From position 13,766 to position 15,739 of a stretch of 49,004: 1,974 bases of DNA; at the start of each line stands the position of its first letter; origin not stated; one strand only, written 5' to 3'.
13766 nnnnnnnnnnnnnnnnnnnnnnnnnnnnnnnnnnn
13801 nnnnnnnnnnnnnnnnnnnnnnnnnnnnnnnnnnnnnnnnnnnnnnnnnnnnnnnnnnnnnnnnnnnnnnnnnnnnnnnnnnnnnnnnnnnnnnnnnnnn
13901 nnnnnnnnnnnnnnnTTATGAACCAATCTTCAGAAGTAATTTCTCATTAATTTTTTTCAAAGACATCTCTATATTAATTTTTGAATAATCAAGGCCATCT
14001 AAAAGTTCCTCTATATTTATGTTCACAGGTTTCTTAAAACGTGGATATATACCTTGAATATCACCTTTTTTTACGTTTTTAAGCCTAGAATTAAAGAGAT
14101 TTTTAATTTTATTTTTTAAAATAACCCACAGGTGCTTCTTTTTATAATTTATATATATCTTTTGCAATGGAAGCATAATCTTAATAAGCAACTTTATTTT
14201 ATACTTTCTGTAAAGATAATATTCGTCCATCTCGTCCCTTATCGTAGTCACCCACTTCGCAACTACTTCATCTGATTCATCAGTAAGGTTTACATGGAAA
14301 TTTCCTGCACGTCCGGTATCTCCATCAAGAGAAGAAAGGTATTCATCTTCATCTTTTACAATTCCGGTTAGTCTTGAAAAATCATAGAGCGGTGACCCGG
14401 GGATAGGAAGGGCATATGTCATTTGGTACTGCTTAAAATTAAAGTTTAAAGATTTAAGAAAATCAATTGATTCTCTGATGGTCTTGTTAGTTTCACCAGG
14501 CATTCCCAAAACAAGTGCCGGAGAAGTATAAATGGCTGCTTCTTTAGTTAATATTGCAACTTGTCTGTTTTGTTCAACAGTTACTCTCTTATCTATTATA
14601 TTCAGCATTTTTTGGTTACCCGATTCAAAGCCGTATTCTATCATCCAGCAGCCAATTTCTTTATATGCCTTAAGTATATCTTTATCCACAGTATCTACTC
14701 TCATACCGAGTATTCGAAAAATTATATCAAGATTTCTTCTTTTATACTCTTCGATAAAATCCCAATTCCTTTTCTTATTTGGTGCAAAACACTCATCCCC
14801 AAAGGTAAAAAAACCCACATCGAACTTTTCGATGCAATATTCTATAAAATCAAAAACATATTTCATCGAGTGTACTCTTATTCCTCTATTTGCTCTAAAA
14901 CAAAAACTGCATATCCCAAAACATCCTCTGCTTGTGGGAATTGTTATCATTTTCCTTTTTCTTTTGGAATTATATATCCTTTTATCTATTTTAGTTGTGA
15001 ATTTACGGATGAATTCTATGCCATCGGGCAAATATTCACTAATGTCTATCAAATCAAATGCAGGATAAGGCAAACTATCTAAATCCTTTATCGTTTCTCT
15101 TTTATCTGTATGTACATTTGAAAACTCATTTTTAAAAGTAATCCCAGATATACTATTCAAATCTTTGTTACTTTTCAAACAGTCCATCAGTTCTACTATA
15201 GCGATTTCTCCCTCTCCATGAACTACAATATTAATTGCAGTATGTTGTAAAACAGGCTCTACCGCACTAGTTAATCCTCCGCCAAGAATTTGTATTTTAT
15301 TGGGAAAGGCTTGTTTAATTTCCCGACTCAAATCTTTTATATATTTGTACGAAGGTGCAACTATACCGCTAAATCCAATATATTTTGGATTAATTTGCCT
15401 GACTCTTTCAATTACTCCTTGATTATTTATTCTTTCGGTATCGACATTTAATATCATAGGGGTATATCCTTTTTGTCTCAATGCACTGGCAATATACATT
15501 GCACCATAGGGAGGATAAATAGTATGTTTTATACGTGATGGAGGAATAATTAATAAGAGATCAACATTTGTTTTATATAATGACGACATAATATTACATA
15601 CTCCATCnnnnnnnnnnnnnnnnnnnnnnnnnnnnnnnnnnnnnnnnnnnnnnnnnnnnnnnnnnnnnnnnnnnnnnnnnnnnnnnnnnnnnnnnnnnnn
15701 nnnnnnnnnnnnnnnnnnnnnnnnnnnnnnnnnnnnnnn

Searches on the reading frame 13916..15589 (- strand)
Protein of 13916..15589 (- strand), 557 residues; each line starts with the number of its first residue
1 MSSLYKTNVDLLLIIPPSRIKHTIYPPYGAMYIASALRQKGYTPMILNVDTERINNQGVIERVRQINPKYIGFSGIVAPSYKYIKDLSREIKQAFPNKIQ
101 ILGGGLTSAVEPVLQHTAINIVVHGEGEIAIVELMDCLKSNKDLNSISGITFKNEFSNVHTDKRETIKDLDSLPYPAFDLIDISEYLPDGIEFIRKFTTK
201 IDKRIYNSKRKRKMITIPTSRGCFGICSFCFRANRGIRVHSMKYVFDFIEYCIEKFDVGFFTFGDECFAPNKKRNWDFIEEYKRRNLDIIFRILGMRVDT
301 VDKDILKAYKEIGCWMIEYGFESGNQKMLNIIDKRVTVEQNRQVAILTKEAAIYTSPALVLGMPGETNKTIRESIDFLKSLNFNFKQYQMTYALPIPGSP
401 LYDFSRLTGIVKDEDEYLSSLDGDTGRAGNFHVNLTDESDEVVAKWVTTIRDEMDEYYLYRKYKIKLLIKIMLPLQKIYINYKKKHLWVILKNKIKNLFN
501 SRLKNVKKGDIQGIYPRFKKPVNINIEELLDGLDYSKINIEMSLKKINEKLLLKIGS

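Call 5: search_protein_families(library=pfam, proteins=[window:13916-15589:-], max_evalue=0.001)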
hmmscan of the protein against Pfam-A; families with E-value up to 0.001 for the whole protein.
window:13916-15589:- (557 aa): 2 families
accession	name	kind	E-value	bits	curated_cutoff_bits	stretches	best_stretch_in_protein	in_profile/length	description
PF02310.24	B12-binding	-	3.8e-14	53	32.1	1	24-134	11-120/121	B12 binding domain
PF04055.27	Radical_SAM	-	8.2e-14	52.6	29.5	1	217-378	1-166/166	Radical SAM superfamily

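Call 12: search_protein_families(library=ncbifam, proteins=[window:13916-15589:-], max_evalue=0.01)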
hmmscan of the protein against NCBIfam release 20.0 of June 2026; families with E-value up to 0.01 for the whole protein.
window:13916-15589:- (557 aa): 26 families (the best 25 are shown)
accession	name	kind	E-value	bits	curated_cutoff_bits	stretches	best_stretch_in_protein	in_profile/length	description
TIGR02026.1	BchE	equivalog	3.1e-48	164.9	481.35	1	19-417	15-399/497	magnesium-protoporphyrin IX monomethyl ester anaerobic oxidative cyclase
TIGR03471.1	HpnJ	equivalog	5e-39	134.5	577.6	1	78-473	78-447/472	hopanoid biosynthesis associated radical SAM protein HpnJ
NF038361.1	rSAM_Sden_1168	equivalog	3.7e-31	108.3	575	1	12-448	66-509/560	Sden_1168 family B12-binding radical SAM P-methyltransferase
TIGR04014.1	B12_SAM_MJ_0865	equivalog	1e-28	100.3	360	2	295-404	250-357/434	methyl-coenzyme M reductase glutamine C-methyltransferase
NF050148.1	rSAM_ApyD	equivalog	3.6e-26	91.7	750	2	214-403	199-391/645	RiPP biosynthesis radical SAM protein ApyD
TIGR04479.1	bcpD_PhpK_rSAM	subfamily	5.9e-26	90.9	600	2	200-394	227-422/504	PhpK family radical SAM P-methyltransferase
TIGR04072.2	rSAM_ladder_B12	equivalog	2.1e-24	86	360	2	210-418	176-385/443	lipid biosynthesis B12-binding/radical SAM protein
TIGR03975.1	rSAM_ocin_1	subfamily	7.8e-22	77.5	281.85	1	58-381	119-430/606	RiPP maturation radical SAM C-methyltransferase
TIGR04385.1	B12_rSAM_cofa1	equivalog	9.1e-19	68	450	1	27-381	20-364/438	B12 lower ligand biosynthesis radical SAM protein BzaD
NF033070.1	rSAM_AprD4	equivalog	4.9e-18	65.3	500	1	166-422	166-407/456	AprD4 family radical SAM diol-dehydratase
TIGR04013.1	B12_SAM_MJ_1487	hypoth_equivalog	5.2e-18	65.1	251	2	50-177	25-143/382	TIGR04013 family B12-binding domain/radical SAM domain-containing protein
TIGR04367.1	HpnR_B12_rSAM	equivalog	2e-16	59.6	650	1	26-348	21-320/490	hopanoid C-3 methylase HpnR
TIGR04295.1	B12_rSAM_oligo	hypoth_equivalog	6.5e-16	58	400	1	31-403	29-382/422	TIGR04295 family B12-binding domain-containing radical SAM protein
NF033712.0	B12_rSAM_KedN5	subfamily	4e-14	51.8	700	1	46-231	41-212/624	KedN5 family methylcobalamin-dependent radical SAM C-methyltransferase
NF040542.1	rSAM_RCCLKC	equivalog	3.4e-12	46.2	450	1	27-416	13-388/423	arsinothricin biosynthesis radical SAM protein ArsL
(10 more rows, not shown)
